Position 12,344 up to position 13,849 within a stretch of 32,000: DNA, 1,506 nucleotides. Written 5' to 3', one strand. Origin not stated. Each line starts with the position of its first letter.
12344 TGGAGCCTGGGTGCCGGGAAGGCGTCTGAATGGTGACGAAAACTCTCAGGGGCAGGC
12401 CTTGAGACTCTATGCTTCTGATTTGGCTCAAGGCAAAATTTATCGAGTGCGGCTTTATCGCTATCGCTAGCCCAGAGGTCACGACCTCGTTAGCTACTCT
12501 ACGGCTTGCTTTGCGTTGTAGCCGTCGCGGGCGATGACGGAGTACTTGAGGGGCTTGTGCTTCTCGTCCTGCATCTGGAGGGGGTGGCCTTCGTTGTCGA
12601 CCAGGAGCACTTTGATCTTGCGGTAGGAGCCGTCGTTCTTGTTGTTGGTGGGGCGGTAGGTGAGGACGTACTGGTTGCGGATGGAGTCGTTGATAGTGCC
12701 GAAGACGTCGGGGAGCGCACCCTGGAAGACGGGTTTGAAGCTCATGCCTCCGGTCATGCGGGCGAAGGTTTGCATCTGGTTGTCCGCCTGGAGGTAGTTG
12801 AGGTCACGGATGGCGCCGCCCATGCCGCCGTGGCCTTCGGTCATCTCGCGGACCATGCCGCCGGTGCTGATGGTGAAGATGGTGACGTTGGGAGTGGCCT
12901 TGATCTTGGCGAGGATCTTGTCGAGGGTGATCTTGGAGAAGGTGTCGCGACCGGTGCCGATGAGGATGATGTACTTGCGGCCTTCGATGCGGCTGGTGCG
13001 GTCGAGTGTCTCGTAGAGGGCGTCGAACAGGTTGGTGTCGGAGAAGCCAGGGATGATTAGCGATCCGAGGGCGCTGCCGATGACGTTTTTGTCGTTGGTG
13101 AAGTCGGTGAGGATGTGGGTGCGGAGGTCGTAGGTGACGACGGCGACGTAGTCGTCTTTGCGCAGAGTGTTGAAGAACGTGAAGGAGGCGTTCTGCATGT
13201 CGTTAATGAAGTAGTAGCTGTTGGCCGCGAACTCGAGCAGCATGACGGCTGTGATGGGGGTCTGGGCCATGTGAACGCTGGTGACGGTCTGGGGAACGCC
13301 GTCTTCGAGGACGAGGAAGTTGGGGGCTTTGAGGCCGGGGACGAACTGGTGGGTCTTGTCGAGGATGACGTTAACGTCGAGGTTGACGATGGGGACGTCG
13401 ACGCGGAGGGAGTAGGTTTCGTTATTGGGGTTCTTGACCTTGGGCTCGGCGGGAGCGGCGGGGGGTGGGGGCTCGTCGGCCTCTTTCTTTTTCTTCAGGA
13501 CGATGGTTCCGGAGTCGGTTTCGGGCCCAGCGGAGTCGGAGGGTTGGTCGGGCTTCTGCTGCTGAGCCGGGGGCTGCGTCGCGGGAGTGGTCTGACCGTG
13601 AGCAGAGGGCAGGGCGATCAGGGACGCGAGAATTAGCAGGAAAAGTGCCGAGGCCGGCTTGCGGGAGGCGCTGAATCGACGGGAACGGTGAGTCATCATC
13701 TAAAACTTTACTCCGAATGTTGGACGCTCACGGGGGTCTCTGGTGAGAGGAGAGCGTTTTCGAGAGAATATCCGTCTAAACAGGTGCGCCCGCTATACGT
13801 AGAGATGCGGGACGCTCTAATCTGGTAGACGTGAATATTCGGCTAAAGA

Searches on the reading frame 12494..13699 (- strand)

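Call 12: search_protein_families(library=pfam, proteins=[window:12494-13699:-], max_evalue=0.01)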
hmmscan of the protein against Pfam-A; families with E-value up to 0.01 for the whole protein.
window:12494-13699:- (401 aa): 1 family
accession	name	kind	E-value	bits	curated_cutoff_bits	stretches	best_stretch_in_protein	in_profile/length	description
PF13519.12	VWA_2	-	0.0028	18.7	27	1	167-247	23-103/107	von Willebrand factor type A domain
